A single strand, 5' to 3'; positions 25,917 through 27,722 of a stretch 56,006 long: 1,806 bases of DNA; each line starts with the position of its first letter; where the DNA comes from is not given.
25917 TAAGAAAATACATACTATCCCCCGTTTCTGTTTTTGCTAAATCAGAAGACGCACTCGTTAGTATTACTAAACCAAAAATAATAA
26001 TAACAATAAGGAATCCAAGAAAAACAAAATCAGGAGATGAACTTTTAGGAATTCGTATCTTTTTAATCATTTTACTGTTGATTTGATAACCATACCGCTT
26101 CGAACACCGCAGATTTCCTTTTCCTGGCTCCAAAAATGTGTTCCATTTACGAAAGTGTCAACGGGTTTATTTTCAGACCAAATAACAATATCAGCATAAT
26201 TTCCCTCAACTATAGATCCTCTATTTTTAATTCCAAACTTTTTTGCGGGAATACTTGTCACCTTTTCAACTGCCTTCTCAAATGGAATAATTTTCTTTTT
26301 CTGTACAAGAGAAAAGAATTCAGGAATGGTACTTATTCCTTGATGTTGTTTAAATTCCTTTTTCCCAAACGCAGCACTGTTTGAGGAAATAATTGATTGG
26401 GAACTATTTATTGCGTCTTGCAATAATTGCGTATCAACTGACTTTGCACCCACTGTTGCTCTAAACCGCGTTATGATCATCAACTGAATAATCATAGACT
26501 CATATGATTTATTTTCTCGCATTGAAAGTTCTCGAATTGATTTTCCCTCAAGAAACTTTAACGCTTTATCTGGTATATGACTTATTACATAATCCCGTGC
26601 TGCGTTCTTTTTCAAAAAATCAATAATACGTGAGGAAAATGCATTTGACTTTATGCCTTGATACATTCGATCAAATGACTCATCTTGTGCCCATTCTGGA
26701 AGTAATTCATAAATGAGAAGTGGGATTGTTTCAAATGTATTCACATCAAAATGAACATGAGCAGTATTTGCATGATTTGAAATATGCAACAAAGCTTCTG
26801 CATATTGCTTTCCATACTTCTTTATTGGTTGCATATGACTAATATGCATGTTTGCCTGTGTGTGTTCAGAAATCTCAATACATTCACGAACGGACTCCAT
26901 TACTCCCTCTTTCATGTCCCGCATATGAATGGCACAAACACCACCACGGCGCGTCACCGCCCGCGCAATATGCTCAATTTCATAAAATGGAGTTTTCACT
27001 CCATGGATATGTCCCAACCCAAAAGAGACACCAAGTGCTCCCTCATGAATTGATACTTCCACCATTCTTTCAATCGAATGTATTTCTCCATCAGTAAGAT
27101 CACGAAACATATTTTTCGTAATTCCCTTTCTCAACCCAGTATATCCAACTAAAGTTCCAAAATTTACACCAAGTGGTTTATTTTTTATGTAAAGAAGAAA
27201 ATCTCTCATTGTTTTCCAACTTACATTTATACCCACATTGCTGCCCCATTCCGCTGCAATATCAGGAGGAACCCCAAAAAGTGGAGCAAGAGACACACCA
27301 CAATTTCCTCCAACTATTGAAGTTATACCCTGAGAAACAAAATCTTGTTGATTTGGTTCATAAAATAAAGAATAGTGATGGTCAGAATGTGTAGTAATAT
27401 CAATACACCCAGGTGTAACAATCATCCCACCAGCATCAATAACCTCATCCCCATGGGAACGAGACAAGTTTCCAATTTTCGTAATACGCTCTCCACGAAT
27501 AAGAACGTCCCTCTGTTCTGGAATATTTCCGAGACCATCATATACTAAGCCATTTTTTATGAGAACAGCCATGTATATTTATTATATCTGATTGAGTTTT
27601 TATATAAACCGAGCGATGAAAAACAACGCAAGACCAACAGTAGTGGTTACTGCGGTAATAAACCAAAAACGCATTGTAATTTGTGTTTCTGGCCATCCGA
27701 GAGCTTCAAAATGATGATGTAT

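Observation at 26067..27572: Catalytically degenerate D-aminoacylase occupying the murD slot of the dcw cluster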

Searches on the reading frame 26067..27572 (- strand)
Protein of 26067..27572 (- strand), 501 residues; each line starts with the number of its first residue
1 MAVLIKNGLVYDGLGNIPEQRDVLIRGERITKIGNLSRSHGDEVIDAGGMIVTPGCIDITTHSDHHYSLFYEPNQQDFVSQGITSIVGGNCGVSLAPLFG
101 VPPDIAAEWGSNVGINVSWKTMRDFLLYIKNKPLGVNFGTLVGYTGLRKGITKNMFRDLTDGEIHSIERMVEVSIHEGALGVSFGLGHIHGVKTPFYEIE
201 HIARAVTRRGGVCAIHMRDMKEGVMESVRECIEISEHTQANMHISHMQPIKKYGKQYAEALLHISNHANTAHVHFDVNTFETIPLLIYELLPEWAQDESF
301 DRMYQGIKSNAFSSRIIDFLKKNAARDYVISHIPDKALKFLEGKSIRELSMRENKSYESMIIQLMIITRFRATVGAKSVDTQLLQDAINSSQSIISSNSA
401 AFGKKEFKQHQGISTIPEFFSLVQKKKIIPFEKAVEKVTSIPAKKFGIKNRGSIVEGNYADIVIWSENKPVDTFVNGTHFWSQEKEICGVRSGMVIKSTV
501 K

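Call 3: search_protein_families(library=pfam, proteins=[window:26067-27572:-], max_evalue=0.01)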
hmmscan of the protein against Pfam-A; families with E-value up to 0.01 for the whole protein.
window:26067-27572:- (501 aa): 2 families
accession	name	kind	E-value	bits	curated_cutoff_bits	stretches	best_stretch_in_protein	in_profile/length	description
PF07969.17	Amidohydro_3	-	1.5e-10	41.6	29.7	1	421-468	399-446/472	Amidohydrolase family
PF01979.26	Amidohydro_1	-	1.5e-06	28.2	25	1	426-477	278-342/345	Amidohydrolase family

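Call 4: search_protein_families(library=ncbifam, proteins=[window:26067-27572:-], max_evalue=0.01)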
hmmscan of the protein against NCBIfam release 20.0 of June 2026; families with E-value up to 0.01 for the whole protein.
window:26067-27572:- (501 aa): 59 families (the best 25 are shown)
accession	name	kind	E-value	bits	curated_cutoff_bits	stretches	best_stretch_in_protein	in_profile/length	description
NF006560.0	PRK09061.1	subfamily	1.9e-21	75.9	340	1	2-248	27-261/517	amidohydrolase family protein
NF006689.0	PRK09237.1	equivalog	3e-16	59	371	1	3-94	5-98/383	amidohydrolase/deacetylase family metallohydrolase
NF006839.0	PRK09357.1-4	equivalog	1e-15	57.3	576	1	3-62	2-61/422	dihydroorotase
TIGR00857.1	pyrC_multi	subfamily_domain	9.4e-15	54.5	279.05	2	19-95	4-76/412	dihydroorotase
NF004839.0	PRK06189.1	equivalog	4.5e-14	51.9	631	2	414-473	338-397/451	allantoinase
NF002668.0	PRK02382.1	equivalog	6.3e-14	51.5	452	2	10-63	13-57/436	dihydroorotase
NF009060.0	PRK12394.1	equivalog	7.2e-14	51.3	442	1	3-92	5-95/381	metallo-dependent hydrolase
NF006688.0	PRK09236.1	equivalog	1.1e-13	50.8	535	2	421-471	341-390/444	dihydroorotase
NF006844.0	PRK09357.2-5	equivalog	3.7e-13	49.3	701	1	2-65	3-66/422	dihydroorotase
TIGR02033.1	D-hydantoinase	equivalog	4e-13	49.1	393.25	1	3-90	1-85/454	dihydropyrimidinase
NF011990.0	PRK15446.2-6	subfamily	1.5e-12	46.9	233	2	424-484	321-386/390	alpha-D-ribose 1-methylphosphonate 5-triphosphate diphosphatase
NF006845.0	PRK09357.2-6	equivalog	5.5e-12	45.1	728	1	1-62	1-63/428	dihydroorotase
NF009941.0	PRK13404.1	subfamily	1.5e-11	43.6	647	2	20-93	21-92/478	dihydropyrimidinase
TIGR03583.1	EF_0837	hypoth_equivalog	3.7e-11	42.7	432.15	1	20-92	15-89/365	amidohydrolase/deacetylase family metallohydrolase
NF006268.0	PRK08417.1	equivalog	4e-11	42.6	499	2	4-62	2-57/406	metal-dependent hydrolase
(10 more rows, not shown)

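Call 6: search_solved_structures(query=window:26067-27572:-, max_evalue=0.01, show_alignments=3)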
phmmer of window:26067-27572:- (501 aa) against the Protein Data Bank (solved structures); distinct sequences matched with E-value up to 0.01: 37.
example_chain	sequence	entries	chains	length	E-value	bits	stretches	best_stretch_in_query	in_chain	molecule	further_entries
1m7j_A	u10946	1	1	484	8.4e-42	146.5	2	4-253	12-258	D-aminoacylase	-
1rjq_A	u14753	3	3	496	9e-42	146.4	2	4-253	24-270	D-aminoacylase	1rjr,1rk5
1rjp_A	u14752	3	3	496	9.1e-42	146.4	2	4-253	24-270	D-aminoacylase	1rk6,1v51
1v4y_A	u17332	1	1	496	2.2e-40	141.8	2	4-253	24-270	D-aminoacylase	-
9kb3_A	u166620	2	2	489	1e-38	136.3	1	4-253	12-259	Carbohydrate de-N-acetylated protein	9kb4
9kb1_A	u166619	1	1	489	1.1e-38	136.3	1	4-253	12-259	PpOngB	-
9g5m_A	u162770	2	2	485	2.8e-32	115.1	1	4-248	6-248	Amidohydrolase family protein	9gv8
3gip_A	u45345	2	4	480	2e-30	109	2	5-256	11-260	N-acyl-D-glutamate deacylase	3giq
3d6n_A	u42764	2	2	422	2.3e-08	36.3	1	3-86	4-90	Dihydroorotase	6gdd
6gde_A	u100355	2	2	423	2.3e-08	36.2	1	3-86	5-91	Dihydroorotase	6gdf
4bjh_A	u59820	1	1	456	3e-08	35.9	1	3-86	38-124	DIHYDROOROTASE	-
1xrf_A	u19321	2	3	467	3.1e-08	35.8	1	3-86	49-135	Dihydroorotase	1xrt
3mpg_A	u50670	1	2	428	2.8e-06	29.3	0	3-63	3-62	Dihydroorotase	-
4yiw_A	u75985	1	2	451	3.3e-06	29.1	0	3-63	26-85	Dihydroorotase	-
1nfg_A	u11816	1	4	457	3.7e-06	28.9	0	1-89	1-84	D-hydantoinase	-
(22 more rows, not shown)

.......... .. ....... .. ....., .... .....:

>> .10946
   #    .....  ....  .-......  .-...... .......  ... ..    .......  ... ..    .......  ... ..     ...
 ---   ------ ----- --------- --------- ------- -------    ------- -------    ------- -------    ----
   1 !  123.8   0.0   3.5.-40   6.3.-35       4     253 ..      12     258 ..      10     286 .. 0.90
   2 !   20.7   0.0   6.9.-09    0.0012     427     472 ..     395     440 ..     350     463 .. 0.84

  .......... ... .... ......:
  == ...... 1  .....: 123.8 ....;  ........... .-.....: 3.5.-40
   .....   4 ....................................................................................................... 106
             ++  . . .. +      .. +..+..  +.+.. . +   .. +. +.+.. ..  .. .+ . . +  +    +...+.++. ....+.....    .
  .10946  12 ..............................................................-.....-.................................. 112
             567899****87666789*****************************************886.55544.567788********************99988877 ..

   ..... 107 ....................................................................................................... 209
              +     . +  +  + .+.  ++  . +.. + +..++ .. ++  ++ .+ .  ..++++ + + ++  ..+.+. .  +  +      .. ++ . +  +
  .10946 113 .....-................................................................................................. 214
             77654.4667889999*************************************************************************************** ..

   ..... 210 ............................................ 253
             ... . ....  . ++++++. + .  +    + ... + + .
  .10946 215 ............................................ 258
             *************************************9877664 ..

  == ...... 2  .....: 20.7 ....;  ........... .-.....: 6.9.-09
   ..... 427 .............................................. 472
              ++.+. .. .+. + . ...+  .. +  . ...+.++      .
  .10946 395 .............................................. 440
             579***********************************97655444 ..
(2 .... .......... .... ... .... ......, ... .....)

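Call 11: find_homologous_proteins(query=window:26067-27572:-, max_evalue=0.00001)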
Query window:26067-27572:- (501 aa): 202 proteins with E <= 0.00001 among 5179 candidates; the best 120 are listed.
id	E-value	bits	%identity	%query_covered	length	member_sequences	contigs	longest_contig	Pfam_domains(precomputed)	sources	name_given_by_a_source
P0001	0.0e+0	1138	100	100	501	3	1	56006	PF07969.18,PF01979.27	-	-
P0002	7.4e-298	1006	86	100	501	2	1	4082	PF07969.18,PF01979.27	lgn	-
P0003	8.9e-273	923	78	100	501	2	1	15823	PF07969.18,PF01979.27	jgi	jgi:N-acyl-D-aspartate/D-glutamate deacylase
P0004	3.6e-271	918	79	99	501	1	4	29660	PF07969.18,PF01979.27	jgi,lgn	-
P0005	8.4e-230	781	67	100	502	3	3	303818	PF07969.18,PF01979.27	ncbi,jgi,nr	ncbi:hypothetical protein C4565_01785 [Candidatus Parcubacteria bacterium]|jgi:N-acyl-D-amino-acid d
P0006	1.4e-229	781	67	99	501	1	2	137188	PF07969.18,PF01979.27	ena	-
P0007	2.6e-194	664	68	84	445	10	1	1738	-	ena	-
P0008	4.0e-162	558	52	95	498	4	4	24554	PF07969.18,PF01979.27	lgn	-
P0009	9.8e-161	554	50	99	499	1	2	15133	PF07969.18,PF01979.27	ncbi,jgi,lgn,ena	ncbi:MAG: amidohydrolase family protein [Candidatus Paceibacterota bacterium]|jgi:N-acyl-D-amino-aci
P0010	6.0e-160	551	51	95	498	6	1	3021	PF07969.18,PF01979.27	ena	-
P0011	1.1e-158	547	51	95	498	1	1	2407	PF07969.18,PF01979.27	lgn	-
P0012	2.1e-157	543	49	100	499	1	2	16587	PF07969.18,PF01979.27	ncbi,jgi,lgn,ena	ncbi:MAG: amidohydrolase family protein [Candidatus Paceibacterota bacterium]|jgi:N-acyl-D-amino-aci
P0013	8.8e-157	541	48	99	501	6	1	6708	PF07969.18,PF01979.27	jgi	-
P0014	1.3e-156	540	49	100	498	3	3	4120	PF07969.18,PF01979.27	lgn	-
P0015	1.1e-154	534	49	95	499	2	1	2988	PF07969.18,PF01979.27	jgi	-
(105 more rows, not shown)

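Call 20: find_related_loci(query=A1, collection=genome_contigs, flank=8000)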
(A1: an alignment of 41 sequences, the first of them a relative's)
Query A1 (501 aa) in genome_contigs; peptide patterns used: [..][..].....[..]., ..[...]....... (x = any residue, [..] = any of these).
600 stretches matched a pattern (row limit reached: there are more); 558 encode a relative of the query (tblastn E <= 1e-3); the best 80 are kept; 80 distinct loci.
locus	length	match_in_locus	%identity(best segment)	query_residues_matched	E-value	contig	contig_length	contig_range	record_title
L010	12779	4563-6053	50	1-498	1e-168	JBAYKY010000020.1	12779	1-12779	MAG: Candidatus Paceibacterota bacterium isolate SO_2016_GW1_90 scaffold08638_OW334_2016, whole genome shotgun sequence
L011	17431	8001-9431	51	1-477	1e-165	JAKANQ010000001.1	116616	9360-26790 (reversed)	MAG: bacterium isolate WY5.bin81 NODE_240_length_116616_cov_6.377538, whole genome shotgun sequence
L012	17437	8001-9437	47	1-479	1e-154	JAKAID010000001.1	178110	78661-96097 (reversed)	MAG: bacterium isolate WY3.bin161 NODE_90_length_178110_cov_4.799880, whole genome shotgun sequence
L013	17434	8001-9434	47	1-478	1e-150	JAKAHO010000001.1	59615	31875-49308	MAG: bacterium isolate WY3.bin113 NODE_701_length_59615_cov_6.151241, whole genome shotgun sequence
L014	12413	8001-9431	43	1-477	3e-129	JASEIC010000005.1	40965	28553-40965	MAG: Patescibacteria group bacterium isolate Yes70-39 NODE_5_length_40965_cov_103.019824, whole genome shotgun sequence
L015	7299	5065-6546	38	4-499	1e-112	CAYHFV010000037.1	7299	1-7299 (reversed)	MAG TPA_asm: uncultured Candidatus Saccharibacteria bacterium isolate ERP119705_co12_143 genome assembly, contig: NODE_1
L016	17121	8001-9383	38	1-477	1e-109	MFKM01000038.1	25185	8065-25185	MAG: Candidatus Jorgensenbacteria bacterium RIFCSPLOWO2_12_FULL_42_11 rifcsplowo2_12_scaffold_9564, whole genome shotgun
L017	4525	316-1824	36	1-498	6e-108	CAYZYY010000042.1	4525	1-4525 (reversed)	MAG TPA_asm: uncultured Candidatus Saccharibacteria bacterium isolate binchicken_co129_17 genome assembly, contig: NODE_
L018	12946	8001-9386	37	1-478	2e-105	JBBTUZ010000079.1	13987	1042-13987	MAG: Patescibacteria group bacterium isolate H32-bin045_1 H32_bin045_1_000000000079, whole genome shotgun sequence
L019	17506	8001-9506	36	1-499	6e-105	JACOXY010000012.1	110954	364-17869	MAG: Candidatus Liptonbacteria bacterium isolate NC_groundwater_165_Ag_S-0.1um_43_15 S4_GD2017_2_S1_scaffold_227, whole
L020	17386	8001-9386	37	1-478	1e-104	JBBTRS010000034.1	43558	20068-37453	MAG: Patescibacteria group bacterium isolate H52-bin014_1 H52_bin014_1_000000000034, whole genome shotgun sequence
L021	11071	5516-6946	38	1-477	1e-103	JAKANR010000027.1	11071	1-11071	MAG: bacterium isolate WY5.bin86 NODE_10340_length_11071_cov_2.035819, whole genome shotgun sequence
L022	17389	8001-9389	38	3-477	5e-103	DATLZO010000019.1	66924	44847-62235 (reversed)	MAG TPA_asm: Candidatus Paceibacterota bacterium isolate SMAG_U13300 k141_103889, whole genome shotgun sequence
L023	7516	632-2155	34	1-497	3e-103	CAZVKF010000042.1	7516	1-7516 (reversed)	MAG TPA_asm: uncultured Candidatus Saccharibacteria bacterium isolate binchicken_co38_1281 genome assembly, contig: NODE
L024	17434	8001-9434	37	1-477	1e-102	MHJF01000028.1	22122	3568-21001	MAG: Candidatus Harrisonbacteria bacterium RIFCSPHIGHO2_02_FULL_40_20 rifcsphigho2_02_scaffold_7704, whole genome shotgu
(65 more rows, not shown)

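Call 27: search_solved_structures(query=A1, max_evalue=1e-10, show_alignments=4)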
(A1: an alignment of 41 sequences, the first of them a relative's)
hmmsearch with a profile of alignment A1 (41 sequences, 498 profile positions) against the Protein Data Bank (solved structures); distinct sequences matched with E-value up to 1e-10: 29.
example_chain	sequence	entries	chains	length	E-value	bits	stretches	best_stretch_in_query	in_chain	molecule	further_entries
1m7j_A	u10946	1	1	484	1e-88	301.3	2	4-282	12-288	D-aminoacylase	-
1rjp_A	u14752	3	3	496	1.1e-88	301.1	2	4-282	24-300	D-aminoacylase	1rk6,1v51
1rjq_A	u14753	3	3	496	2.6e-88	299.9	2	4-282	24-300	D-aminoacylase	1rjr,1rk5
1v4y_A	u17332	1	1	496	3.2e-87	296.3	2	4-282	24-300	D-aminoacylase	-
9g5m_A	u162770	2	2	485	1.3e-85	291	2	3-285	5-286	Amidohydrolase family protein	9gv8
9kb1_A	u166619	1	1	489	9.4e-85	288.2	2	2-285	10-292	PpOngB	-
9kb3_A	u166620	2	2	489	2.6e-84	286.7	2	2-285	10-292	Carbohydrate de-N-acetylated protein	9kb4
3gip_A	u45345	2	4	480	1.8e-75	257.6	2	5-283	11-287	N-acyl-D-glutamate deacylase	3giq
2gwn_A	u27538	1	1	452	1.2e-17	66.8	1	420-488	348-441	dihydroorotase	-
8je0_A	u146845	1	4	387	3.4e-17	65.3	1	2-87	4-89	Amidase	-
3d6n_A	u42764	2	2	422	6.8e-16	61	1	2-71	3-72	Dihydroorotase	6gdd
6gde_A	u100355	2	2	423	6.8e-16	61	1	2-71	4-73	Dihydroorotase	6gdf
4bjh_A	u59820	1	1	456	9.2e-16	60.6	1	2-71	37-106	DIHYDROOROTASE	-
1xrf_A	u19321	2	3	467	9.3e-16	60.6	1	2-71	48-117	Dihydroorotase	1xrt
3mpg_A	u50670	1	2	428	7.8e-15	57.5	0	393-484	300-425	Dihydroorotase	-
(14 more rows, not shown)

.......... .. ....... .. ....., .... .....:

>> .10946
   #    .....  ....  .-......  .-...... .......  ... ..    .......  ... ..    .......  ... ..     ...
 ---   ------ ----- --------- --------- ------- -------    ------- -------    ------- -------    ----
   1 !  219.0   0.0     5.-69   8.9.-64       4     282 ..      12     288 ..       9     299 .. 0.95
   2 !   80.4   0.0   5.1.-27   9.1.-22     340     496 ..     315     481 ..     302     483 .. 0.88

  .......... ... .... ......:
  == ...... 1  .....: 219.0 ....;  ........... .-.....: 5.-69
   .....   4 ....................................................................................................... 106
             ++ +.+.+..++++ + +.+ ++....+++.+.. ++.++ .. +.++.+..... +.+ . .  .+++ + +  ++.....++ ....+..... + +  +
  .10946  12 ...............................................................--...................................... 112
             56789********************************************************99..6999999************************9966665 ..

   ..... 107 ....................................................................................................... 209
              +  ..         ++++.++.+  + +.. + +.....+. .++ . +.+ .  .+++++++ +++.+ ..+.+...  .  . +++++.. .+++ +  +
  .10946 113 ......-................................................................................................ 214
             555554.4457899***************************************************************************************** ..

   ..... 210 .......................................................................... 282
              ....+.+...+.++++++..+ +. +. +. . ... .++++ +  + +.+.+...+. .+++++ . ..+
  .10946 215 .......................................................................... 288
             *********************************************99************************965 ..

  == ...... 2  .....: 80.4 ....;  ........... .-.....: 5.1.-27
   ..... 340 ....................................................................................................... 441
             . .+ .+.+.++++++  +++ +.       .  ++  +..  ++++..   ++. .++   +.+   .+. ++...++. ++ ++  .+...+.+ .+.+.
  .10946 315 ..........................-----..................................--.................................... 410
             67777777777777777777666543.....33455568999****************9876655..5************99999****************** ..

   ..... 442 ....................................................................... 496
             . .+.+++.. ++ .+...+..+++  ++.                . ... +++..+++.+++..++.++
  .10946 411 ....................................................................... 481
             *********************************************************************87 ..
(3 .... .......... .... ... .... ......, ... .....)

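Call 38: find_encoding_contigs(protein=P0004, flank=10000, max_places=2)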
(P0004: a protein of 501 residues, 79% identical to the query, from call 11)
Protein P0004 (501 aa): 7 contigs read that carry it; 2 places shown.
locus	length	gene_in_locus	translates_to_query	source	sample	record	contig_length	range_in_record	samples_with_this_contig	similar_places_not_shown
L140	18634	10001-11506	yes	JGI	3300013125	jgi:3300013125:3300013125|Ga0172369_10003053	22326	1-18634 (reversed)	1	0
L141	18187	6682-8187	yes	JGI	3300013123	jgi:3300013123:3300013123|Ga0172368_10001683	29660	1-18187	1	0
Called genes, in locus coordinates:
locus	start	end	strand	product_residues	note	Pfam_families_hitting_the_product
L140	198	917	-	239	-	-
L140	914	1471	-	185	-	PF04542:Sigma70_r2, PF08281:Sigma70_r4_2, PF04545:Sigma70_r4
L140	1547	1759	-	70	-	-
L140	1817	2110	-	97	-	-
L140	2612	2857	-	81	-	PF01541:GIY-YIG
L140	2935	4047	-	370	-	PF05496:RuvB_N (weak), PF04851:ResIII (faint), PF13177:DNA_pol3_delta2, PF13401:AAA_22 (weak), PF00004:AAA, PF22608:DNAX_ATPase_lid, PF12169:DNA_pol3_gamma3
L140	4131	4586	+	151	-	PF01161:PBP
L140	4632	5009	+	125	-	PF14076:DUF4258 (faint)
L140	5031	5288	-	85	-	-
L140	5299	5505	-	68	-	-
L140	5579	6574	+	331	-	PF01926:MMR_HSR1, PF02421:FeoB_N, PF06071:YchF-GTPase_C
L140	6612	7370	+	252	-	PF02616:SMC_ScpA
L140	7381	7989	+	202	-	PF04079:SMC_ScpB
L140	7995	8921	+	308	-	PF00768:Peptidase_S11, PF13354:Beta-lactamase2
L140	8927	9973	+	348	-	PF00953:Glycos_transf_4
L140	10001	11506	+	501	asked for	PF07969:Amidohydro_3 (faint), PF01979:Amidohydro_1 (weak)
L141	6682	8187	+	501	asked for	PF07969:Amidohydro_3 (faint), PF01979:Amidohydro_1 (weak)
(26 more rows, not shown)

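Call 39: find_encoding_contigs(protein=P0002, flank=10000, max_places=1)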
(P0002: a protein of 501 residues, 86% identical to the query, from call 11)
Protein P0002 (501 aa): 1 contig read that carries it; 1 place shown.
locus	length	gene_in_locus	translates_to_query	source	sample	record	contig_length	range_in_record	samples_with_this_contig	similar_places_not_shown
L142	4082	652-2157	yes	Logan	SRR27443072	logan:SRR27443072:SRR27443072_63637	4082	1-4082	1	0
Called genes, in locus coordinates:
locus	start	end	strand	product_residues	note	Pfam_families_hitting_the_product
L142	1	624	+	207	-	?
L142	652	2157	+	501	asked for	PF01979:Amidohydro_1 (weak), PF07969:Amidohydro_3 (weak)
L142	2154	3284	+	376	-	PF01098:FTSW_RODA_SPOVE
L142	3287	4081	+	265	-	?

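Call 46: predict_structure(alignment_id=A1)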
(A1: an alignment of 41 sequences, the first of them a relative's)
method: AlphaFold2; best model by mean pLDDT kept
length: 501 residues; sequences in the alignment: 41
mean_pLDDT: 92.8   pTM: 0.92
mean pLDDT of the five models: 92.8, 92.6, 92.5, 92.0, 91.9
residues with pLDDT >= 90: 397; 70-90: 88; 50-70: 15; < 50: 1
segments of 3 or more residues with pLDDT < 50: none
pLDDT, mean of each block of 10 residues (from residue 1): 97 98 98 96 96 98 88 95 96 83 66 73 93 96 91 87 95 96 91 92 96 95 96 96 96 96 93 94 91 86 88 93 91 90 95 96 94 93 97 95 88 95 97 98 96 98 97 97 93 89 48
secondary structure, 60 per line:
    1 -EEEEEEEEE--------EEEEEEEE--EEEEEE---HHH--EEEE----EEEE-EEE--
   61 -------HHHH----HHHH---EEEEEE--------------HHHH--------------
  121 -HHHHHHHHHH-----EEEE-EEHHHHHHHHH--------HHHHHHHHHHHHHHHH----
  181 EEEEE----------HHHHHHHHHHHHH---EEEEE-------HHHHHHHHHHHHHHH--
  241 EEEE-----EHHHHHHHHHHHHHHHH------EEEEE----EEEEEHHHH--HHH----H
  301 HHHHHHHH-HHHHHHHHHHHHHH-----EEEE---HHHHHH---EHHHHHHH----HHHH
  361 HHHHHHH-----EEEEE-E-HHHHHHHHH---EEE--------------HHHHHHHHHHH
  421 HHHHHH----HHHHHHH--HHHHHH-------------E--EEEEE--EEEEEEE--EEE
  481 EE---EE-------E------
elements in order: E2-10 E19-26 E29-34 E43-46 E51-54 E56-58 H68-71 H76-79 E83-88 H103-106 H122-131 E137-140 H144-152 H161-176 E181-185 H196-208 E212-216 H224-238 E241-244 H251-266 E273-277 E282-286 H287-290 H300-308 H310-323 E329-332 H336-341 H346-352 H357-367 E373-377 H381-389 E393-395 H410-426 H431-437 H440-445 E462-466 E469-475 E478-482

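Call 50: fold_search(model_id=the predicted structure, library=pdb)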
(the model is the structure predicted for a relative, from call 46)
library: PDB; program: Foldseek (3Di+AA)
matches with E <= 10: 1503; with E <= 0.001: 308
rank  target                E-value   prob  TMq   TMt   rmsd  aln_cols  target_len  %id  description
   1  1rjq                  4.0e-40  1.00  0.81  0.85   4.0       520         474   25  The crystal structure of the D-aminoacylase mutant D366A (released 2004-04-20)
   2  1v4y                  4.2e-40  1.00  0.81  0.85   4.0       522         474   24  The functional role of the binuclear metal center in D-aminoacylase. One-metal activation and second-metal attenuation (released 2004-04-20)
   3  9kb3                  5.0e-40  1.00  0.82  0.86   3.3       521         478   20  The structure of the carbohydrate deacetylase inactive mutant PpOngB in complex with GlcNAc1A. (released 2025-03-19)
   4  9kb1                  5.7e-40  1.00  0.82  0.86   3.5       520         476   20  The Structure of the Carbohydrate Deacetylase PpOngB from Pseudoalteromonas prydzensis ACAM 620. (released 2025-03-19)
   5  1m7j                  6.4e-40  1.00  0.81  0.86   3.4       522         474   24  Crystal structure of D-aminoacylase defines a novel subset of amidohydrolases (released 2003-02-25)
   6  9kb4                  2.5e-39  1.00  0.82  0.86   3.3       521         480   20  The structure of the PpOngB-citrate (released 2025-10-08)
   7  9gv8                  6.6e-39  1.00  0.80  0.83   4.5       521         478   21  N-Acyl-D-amino-acid deacylase (D-acylase) from Klebsiella pneumoniae in the absence of glycerol (released 2025-06-18)
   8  9g5m                  8.4e-39  1.00  0.81  0.85   4.0       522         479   21  N-Acyl-D-amino-acid deacylase (D-acylase) from Klebsiella pneumoniae in an open conformation (released 2025-06-18)
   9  3gip_A                1.6e-36  1.00  0.80  0.85   3.8       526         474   21  Crystal structure of N-acyl-D-Glutamate Deacylase from Bordetella Bronchiseptica complexed with zinc, acetate and form (released 2009-09-01)
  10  8hfd_B                2.4e-17  1.00  0.56  0.63   8.2       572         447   12  Crystal structure of allantoinase from E. coli BL21 (released 2023-10-18)
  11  2gwn                  4.2e-17  1.00  0.55  0.60   9.4       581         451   17  The structure of putative dihydroorotase from Porphyromonas gingivalis. (released 2006-06-06)
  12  8hfd_C                5.0e-17  1.00  0.54  0.59  10.5       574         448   13  Crystal structure of allantoinase from E. coli BL21 (released 2023-10-18)
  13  8hfd_A                6.3e-17  1.00  0.56  0.62   8.4       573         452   14  Crystal structure of allantoinase from E. coli BL21 (released 2023-10-18)
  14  3dc8_A                1.5e-16  1.00  0.57  0.59   8.6       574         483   14  Crystal structure of dihydropyrimidinase from Sinorhizobium meliloti (released 2009-04-21)
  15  4tqt_D                1.6e-16  1.00  0.56  0.58   9.2       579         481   14  Crystal structure of Dihydropyrimidinase from Brucella suis (released 2014-08-06)
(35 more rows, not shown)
